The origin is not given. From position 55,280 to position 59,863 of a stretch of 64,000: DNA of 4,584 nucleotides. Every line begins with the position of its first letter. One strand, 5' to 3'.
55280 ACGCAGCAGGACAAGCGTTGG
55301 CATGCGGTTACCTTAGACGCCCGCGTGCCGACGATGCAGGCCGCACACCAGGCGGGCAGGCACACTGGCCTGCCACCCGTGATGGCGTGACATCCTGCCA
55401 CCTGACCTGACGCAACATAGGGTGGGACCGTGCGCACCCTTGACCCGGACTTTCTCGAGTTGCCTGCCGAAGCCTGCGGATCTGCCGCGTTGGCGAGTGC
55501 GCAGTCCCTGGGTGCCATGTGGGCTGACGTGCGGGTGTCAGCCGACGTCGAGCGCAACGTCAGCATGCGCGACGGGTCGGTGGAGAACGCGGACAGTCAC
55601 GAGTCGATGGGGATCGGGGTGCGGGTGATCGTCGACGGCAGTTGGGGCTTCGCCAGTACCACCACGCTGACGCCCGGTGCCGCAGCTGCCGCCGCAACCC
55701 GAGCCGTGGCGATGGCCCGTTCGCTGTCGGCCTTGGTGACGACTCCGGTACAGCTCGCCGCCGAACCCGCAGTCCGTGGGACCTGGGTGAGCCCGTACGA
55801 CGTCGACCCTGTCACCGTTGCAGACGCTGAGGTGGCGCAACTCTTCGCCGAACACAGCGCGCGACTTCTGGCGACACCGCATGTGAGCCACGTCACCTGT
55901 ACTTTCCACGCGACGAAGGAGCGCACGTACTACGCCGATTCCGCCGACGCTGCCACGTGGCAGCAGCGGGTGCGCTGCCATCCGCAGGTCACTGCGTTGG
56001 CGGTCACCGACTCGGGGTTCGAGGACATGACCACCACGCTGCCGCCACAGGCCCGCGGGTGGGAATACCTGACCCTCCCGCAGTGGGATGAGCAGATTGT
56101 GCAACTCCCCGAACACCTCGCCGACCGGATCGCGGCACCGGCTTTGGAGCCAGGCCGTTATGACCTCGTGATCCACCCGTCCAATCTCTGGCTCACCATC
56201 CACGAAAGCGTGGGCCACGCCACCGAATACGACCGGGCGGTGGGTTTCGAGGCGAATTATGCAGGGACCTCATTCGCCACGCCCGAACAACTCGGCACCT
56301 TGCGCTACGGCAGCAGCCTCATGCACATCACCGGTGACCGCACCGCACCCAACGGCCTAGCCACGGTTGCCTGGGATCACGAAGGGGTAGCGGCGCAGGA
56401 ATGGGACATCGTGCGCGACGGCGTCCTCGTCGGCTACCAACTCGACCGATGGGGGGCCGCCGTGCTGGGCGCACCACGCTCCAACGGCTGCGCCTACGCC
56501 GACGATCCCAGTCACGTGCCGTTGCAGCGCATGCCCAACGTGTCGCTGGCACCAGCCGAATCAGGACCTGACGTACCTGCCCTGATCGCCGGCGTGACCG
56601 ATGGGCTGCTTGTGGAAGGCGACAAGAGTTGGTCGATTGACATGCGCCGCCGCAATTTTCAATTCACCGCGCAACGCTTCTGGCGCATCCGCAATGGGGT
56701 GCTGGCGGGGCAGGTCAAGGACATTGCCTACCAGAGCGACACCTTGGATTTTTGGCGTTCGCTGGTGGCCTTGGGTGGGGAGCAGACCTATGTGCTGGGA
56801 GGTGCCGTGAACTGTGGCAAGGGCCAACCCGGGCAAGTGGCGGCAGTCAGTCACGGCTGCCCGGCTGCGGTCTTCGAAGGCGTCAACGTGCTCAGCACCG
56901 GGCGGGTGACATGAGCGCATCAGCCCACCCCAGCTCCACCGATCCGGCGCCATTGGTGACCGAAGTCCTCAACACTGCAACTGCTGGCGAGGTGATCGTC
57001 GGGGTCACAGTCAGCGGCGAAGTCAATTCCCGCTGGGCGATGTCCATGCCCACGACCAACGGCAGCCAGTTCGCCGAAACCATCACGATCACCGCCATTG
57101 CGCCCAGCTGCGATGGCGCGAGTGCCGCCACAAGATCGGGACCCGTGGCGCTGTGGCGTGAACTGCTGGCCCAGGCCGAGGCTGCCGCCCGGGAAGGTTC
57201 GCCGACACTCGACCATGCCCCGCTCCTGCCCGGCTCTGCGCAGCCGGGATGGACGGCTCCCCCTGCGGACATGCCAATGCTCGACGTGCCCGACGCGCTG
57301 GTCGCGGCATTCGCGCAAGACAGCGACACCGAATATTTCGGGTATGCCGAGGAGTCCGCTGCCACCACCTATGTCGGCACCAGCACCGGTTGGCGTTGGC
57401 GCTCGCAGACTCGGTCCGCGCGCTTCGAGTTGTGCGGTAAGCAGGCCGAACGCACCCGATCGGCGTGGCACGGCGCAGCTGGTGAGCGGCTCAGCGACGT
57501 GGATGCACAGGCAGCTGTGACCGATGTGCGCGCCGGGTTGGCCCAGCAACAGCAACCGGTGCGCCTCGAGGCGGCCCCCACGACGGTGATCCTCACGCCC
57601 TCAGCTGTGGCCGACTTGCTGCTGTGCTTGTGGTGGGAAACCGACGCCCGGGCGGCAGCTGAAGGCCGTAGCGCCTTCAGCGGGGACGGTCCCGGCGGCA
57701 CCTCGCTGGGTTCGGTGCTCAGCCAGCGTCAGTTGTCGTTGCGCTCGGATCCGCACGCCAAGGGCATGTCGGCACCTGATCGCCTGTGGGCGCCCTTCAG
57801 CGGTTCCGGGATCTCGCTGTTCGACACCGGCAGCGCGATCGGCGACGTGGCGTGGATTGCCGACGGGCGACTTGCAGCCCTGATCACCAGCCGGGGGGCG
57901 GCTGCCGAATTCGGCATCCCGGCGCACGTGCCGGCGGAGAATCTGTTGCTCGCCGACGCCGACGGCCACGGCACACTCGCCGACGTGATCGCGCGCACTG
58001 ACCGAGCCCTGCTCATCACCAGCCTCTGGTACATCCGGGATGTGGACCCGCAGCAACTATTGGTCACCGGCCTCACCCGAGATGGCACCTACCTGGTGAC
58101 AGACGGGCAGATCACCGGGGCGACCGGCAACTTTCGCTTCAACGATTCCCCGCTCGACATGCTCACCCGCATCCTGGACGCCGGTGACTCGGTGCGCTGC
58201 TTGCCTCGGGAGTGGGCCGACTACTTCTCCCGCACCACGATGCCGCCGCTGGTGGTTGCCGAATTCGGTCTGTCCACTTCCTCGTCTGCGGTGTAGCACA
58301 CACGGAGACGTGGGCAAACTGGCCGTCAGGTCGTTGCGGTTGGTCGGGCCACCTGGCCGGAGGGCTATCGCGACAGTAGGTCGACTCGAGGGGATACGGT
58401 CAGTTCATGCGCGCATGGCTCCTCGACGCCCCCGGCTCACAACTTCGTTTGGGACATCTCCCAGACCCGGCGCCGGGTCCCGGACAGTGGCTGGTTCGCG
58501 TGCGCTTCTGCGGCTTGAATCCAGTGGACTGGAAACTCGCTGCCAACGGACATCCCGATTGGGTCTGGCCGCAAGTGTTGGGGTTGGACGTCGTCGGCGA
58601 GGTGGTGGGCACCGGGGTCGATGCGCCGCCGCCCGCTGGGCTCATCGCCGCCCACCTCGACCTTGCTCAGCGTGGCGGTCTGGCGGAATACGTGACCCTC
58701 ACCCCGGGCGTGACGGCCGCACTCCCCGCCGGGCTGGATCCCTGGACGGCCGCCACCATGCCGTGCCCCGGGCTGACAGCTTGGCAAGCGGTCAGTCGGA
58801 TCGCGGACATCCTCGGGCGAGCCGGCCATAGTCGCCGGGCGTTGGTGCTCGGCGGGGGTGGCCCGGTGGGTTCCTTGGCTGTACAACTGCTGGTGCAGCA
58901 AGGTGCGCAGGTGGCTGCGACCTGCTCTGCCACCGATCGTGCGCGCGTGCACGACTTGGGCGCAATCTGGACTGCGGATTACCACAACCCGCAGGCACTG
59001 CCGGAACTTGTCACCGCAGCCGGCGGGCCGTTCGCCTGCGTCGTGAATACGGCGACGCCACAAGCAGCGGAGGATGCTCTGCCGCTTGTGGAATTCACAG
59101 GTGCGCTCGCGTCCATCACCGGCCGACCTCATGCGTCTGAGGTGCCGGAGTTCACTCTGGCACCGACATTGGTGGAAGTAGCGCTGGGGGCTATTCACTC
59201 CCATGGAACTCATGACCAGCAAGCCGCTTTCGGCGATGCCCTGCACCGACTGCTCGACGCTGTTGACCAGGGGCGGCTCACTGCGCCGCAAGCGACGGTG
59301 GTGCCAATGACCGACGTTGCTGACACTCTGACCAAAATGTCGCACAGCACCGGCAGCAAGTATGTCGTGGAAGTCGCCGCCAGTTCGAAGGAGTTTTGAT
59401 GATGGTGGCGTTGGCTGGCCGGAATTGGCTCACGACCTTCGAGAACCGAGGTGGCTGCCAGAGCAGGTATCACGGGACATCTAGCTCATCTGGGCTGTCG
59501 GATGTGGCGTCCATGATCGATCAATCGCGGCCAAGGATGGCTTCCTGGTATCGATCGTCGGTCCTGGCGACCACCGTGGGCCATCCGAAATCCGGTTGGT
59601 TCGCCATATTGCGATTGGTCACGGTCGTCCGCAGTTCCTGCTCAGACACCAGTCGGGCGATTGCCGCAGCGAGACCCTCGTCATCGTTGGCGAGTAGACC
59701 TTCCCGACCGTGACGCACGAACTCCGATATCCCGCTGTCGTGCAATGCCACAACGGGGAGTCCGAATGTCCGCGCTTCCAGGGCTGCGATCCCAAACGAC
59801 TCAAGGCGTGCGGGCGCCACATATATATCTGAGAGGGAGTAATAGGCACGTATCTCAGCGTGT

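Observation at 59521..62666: GT4 glycosyltransferase, PIG-L deacetylase and MprF-type flippase-like protein: candidate aminoglycolipid synthesis-and-flipping module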

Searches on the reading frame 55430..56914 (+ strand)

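Call 39: search_protein_families(library=pfam, proteins=[window:55430-56914:+], max_evalue=0.001)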
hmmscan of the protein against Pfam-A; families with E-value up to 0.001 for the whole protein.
window:55430-56914:+ (494 aa): 2 families
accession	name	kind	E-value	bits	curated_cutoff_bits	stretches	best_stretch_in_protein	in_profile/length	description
PF19289.4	PmbA_TldD_3rd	-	1.2e-29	103.5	22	1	241-487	1-218/220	PmbA/TldA metallopeptidase C-terminal domain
PF01523.21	PmbA_TldD_1st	-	1.2e-17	64.3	20.9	1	32-96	1-65/65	PmbA/TldA metallopeptidase domain 1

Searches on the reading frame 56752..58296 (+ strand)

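Call 39: search_protein_families(library=pfam, proteins=[window:56752-58296:+], max_evalue=0.001)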
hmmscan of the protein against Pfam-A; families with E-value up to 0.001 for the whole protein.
window:56752-58296:+ (514 aa): 1 family
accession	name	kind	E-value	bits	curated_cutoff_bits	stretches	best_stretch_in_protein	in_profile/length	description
PF19289.4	PmbA_TldD_3rd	-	7.5e-22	78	22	1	277-507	4-218/220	PmbA/TldA metallopeptidase C-terminal domain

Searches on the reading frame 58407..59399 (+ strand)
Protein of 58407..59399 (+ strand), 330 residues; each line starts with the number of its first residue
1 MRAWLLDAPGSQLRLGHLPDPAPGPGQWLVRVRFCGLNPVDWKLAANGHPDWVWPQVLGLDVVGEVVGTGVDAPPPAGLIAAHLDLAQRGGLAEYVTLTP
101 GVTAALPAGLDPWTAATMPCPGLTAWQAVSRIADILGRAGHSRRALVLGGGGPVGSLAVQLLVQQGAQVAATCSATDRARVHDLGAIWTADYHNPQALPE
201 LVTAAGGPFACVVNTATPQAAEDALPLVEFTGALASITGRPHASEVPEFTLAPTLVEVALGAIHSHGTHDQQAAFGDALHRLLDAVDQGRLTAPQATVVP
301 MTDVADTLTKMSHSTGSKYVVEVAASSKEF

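Call 39: search_protein_families(library=pfam, proteins=[window:58407-59399:+], max_evalue=0.001)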
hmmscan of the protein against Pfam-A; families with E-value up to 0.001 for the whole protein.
window:58407-59399:+ (330 aa): 3 families
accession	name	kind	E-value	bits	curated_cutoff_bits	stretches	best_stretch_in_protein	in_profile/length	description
PF00107.32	ADH_zinc_N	-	1.2e-08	35.5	31.8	1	153-252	1-103/129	Zinc-binding dehydrogenase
PF08240.17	ADH_N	-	2.3e-08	34.7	23.5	1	24-72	1-50/104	Alcohol dehydrogenase GroES-like domain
PF13602.12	ADH_zinc_N_2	-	0.00024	22.5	27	1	186-312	3-124/134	Zinc-binding dehydrogenase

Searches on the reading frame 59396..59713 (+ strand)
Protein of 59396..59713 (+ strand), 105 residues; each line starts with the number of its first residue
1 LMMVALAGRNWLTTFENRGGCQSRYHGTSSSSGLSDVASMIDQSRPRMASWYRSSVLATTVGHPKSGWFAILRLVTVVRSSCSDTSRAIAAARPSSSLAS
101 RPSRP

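Call 39: search_protein_families(library=pfam, proteins=[window:59396-59713:+], max_evalue=0.001)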
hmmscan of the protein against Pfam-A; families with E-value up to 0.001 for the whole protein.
window:59396-59713:+ (105 aa): 0 families
